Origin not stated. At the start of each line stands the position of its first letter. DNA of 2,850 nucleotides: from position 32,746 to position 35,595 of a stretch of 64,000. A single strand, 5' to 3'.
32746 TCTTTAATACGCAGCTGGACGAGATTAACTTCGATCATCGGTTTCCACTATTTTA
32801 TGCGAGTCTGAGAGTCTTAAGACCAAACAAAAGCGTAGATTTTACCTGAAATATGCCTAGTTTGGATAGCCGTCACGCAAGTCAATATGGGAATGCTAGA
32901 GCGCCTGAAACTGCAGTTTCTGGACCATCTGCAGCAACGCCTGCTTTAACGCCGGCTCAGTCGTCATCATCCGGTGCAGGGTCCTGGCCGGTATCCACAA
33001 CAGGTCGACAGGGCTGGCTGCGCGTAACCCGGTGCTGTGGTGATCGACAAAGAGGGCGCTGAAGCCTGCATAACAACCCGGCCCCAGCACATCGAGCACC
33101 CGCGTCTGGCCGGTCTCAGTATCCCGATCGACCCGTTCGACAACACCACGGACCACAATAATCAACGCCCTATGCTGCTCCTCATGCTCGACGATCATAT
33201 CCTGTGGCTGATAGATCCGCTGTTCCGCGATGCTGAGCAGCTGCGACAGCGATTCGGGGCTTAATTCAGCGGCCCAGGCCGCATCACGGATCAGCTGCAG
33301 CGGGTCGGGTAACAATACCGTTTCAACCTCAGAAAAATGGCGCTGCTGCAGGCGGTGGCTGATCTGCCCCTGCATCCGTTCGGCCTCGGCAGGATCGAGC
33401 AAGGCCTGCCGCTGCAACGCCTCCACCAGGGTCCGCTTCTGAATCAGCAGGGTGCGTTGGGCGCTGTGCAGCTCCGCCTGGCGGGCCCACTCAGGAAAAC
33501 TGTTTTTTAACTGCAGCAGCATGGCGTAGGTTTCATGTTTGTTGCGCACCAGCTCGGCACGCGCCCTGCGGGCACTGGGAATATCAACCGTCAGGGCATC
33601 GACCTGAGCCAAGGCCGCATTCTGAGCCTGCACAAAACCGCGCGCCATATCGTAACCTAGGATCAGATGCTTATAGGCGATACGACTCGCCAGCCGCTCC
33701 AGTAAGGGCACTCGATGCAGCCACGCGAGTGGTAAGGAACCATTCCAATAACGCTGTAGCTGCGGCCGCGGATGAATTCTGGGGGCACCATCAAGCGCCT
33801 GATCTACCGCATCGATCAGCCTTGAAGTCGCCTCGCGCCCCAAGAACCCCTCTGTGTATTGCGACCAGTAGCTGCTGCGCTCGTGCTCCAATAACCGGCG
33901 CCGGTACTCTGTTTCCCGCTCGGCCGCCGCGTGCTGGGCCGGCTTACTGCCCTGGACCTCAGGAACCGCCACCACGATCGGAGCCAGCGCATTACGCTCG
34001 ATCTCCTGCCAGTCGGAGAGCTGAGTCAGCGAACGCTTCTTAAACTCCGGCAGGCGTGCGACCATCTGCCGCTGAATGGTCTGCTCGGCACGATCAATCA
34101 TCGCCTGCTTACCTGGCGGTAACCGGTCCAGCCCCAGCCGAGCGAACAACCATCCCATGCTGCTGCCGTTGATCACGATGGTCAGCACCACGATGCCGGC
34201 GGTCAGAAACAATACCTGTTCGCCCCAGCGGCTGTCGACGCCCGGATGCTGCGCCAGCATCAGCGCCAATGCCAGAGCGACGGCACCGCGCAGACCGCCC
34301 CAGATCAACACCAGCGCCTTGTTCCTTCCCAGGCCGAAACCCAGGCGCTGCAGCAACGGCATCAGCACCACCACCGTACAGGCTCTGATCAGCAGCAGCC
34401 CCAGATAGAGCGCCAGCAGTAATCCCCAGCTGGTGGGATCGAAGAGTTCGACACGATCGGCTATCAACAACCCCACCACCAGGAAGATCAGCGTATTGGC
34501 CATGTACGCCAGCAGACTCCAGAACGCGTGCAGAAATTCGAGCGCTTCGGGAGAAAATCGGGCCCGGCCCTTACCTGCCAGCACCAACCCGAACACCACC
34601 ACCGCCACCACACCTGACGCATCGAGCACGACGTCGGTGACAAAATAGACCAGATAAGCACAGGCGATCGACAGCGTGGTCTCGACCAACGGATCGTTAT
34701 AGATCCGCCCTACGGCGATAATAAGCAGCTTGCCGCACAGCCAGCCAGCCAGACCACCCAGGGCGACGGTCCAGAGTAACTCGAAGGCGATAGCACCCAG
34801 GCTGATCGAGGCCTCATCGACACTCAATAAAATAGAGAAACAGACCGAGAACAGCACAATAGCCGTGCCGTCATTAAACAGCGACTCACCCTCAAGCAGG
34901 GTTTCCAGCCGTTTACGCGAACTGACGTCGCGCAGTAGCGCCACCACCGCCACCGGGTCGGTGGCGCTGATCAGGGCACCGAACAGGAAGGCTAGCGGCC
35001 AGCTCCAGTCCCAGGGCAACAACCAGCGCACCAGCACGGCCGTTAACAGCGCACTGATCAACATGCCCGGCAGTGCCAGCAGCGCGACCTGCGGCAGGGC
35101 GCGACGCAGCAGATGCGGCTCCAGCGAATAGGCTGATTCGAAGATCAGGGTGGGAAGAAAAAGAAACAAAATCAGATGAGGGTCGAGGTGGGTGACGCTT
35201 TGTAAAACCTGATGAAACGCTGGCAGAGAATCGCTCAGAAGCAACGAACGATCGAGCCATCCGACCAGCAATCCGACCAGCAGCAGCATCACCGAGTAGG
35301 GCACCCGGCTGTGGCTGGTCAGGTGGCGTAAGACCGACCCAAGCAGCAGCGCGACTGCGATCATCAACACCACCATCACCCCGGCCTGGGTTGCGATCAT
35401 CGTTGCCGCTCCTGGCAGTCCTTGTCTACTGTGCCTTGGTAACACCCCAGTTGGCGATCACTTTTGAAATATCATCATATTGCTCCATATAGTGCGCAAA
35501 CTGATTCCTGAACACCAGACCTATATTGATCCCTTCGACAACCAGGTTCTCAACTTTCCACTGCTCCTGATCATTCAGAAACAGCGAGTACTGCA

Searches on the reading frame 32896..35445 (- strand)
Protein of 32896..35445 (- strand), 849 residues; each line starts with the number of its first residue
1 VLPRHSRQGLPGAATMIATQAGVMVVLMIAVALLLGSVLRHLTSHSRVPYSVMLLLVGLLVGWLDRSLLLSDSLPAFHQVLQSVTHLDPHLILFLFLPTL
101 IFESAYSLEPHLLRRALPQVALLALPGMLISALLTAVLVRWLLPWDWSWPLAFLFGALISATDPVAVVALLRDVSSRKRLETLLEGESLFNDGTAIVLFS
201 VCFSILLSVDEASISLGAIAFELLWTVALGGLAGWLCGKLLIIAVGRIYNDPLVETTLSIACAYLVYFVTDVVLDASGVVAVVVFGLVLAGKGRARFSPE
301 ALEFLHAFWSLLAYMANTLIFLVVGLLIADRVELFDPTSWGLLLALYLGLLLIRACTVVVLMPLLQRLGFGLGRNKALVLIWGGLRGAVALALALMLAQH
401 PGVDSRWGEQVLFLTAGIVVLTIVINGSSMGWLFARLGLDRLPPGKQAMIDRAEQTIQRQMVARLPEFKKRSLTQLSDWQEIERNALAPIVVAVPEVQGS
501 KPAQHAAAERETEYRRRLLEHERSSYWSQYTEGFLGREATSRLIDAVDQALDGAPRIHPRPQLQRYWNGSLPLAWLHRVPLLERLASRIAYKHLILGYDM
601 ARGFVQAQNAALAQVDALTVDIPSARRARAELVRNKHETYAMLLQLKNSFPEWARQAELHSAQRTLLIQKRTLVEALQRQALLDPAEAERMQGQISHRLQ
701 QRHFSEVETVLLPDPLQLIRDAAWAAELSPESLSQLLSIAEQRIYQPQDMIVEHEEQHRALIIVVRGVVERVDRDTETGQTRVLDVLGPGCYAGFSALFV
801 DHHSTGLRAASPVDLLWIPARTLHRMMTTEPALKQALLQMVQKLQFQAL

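Call 75: search_protein_families(library=pfam, proteins=[window:32896-35445:-], max_evalue=0.00001)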
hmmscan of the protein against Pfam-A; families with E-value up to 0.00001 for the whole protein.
window:32896-35445:- (849 aa): 2 families
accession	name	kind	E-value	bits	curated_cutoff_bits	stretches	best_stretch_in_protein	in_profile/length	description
PF00999.27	Na_H_Exchanger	-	1.9e-62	211.7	26.2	1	32-435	4-374/375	Sodium/hydrogen exchanger, transmembrane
PF00027.35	cNMP_binding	-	1.7e-10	41.1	27.5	1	743-829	2-88/89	Cyclic nucleotide-binding domain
